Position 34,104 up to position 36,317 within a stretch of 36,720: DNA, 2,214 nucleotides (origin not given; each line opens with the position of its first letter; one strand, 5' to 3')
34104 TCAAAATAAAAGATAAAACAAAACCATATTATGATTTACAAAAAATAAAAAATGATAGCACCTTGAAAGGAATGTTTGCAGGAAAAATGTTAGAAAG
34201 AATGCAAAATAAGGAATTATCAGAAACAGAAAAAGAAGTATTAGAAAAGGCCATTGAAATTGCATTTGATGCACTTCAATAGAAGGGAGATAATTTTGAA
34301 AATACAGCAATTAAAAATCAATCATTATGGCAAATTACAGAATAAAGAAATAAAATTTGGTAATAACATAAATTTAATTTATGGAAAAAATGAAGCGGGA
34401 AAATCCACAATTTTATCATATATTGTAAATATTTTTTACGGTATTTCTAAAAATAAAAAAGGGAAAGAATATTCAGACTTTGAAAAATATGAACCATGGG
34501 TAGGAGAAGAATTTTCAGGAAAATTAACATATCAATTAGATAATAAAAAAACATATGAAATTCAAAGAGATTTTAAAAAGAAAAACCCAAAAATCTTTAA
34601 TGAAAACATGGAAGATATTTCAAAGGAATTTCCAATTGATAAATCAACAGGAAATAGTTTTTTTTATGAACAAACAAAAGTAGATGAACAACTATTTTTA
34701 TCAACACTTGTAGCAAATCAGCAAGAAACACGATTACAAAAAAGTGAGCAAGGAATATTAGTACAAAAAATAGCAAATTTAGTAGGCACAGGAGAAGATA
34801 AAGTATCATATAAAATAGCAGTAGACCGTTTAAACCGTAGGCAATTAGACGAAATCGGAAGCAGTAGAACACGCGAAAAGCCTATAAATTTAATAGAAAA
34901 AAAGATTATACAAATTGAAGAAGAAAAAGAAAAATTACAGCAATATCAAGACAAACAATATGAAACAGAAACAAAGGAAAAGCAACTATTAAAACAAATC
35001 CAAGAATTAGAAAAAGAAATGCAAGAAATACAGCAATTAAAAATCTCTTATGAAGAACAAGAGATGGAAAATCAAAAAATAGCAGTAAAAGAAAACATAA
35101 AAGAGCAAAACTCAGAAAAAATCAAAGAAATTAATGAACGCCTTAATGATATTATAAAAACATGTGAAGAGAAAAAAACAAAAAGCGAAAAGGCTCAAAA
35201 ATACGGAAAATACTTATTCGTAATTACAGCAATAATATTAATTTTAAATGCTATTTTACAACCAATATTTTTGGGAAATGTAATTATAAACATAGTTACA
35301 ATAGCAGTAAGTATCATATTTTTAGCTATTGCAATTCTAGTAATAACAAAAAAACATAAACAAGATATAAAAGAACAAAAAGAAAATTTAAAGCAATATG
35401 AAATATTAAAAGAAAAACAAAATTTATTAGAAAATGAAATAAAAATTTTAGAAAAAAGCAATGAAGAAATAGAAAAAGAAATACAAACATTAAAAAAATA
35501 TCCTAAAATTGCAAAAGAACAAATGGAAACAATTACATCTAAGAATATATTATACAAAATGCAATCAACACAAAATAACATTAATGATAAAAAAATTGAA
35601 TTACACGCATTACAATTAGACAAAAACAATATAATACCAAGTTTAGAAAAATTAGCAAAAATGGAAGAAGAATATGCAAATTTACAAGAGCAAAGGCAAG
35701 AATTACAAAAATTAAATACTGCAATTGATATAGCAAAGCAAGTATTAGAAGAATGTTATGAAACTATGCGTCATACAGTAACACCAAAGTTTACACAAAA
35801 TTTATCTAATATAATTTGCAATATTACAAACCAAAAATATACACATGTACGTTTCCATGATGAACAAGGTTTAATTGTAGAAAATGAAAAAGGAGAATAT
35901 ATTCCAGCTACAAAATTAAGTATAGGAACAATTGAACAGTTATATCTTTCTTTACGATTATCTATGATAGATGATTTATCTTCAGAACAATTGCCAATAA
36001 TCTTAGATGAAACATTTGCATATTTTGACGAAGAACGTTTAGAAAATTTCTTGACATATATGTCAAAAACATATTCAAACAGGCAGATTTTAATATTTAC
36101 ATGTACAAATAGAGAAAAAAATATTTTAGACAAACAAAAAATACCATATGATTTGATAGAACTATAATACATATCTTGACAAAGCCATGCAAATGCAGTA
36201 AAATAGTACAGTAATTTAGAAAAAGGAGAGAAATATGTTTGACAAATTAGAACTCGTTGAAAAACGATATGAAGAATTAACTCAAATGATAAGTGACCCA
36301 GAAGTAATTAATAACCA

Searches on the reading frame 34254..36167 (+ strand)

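Call 42: search_protein_families(library=pfam, proteins=[window:34254-36167:+], max_evalue=0.01)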
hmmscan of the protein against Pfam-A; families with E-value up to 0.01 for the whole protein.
window:34254-36167:+ (637 aa): 6 families
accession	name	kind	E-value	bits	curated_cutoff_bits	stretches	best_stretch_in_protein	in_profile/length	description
PF13514.12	AAA_27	-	1.5e-12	48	22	1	16-70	2-59/206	AAA domain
PF13175.12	AAA_15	-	9.4e-12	45.7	32.1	2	16-309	2-265/374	AAA ATPase domain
PF13476.12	AAA_23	-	1.2e-08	36.3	27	1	19-305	1-201/201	AAA domain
PF20990.2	DUF2207_C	-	0.00015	22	33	1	212-363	37-185/247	Predicted membrane protein (DUF2207) C-terminal domain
PF13555.12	AAA_29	-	0.00021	21.4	27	1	18-63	2-48/61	P-loop containing region of AAA domain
PF02673.24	BacA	-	0.0032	17.6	33.4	1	292-376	60-142/257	Bacitracin resistance protein BacA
